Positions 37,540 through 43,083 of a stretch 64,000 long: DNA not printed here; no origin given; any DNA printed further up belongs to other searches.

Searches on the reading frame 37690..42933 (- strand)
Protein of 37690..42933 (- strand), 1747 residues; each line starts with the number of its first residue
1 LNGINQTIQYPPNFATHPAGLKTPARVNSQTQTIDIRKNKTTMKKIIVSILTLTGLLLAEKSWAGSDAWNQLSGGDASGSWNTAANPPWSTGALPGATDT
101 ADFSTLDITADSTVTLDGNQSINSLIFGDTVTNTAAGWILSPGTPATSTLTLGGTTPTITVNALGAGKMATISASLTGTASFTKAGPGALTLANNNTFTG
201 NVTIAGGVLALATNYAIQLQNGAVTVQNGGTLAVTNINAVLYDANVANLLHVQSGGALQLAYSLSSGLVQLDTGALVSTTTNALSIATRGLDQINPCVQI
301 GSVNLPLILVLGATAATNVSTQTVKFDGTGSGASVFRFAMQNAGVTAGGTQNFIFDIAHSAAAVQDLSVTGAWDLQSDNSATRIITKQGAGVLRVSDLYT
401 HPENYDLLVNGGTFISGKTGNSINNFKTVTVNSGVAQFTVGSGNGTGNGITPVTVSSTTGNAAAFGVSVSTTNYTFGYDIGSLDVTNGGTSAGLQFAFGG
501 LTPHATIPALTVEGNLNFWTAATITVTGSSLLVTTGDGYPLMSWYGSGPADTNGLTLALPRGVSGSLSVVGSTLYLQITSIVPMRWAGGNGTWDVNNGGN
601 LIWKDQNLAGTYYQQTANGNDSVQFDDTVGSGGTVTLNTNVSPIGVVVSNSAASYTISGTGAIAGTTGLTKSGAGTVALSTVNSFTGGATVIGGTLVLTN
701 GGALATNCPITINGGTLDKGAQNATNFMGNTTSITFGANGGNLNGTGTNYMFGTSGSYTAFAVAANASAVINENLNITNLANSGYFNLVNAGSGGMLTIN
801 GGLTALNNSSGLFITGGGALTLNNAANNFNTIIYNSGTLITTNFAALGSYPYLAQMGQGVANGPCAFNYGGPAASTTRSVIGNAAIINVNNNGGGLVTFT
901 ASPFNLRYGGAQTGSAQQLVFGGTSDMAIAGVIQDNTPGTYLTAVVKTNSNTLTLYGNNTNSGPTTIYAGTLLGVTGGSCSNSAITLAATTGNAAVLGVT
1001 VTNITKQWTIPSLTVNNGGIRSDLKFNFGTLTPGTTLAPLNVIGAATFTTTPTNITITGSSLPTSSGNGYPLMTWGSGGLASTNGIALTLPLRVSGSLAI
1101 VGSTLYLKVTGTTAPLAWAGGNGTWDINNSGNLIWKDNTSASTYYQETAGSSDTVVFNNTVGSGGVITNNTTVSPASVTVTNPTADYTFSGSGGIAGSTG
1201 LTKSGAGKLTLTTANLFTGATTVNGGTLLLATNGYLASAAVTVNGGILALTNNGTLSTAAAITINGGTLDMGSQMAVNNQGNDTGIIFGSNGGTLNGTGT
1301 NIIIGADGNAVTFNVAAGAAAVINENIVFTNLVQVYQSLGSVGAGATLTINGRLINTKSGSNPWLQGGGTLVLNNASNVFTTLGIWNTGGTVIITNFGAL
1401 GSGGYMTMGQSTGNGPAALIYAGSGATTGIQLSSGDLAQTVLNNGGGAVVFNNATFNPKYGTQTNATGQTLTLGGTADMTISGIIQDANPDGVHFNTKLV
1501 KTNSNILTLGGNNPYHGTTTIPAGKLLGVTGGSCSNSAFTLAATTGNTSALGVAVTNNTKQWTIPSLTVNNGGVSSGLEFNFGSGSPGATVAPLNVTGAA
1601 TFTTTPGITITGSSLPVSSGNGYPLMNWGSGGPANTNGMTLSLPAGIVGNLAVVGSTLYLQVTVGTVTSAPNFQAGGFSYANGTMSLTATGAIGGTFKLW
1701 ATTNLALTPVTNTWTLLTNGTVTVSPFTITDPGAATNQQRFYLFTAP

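Call 10: search_protein_families(library=pfam, proteins=[window:37690-42933:-], max_evalue=0.001)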
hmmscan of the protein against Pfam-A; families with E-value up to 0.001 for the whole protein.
window:37690-42933:- (1747 aa): 1 family
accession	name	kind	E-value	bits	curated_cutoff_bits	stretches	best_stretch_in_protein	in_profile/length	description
PF12951.13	PATR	-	1.9e-21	76.2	27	5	182-211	1-30/30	Passenger-associated-transport-repeat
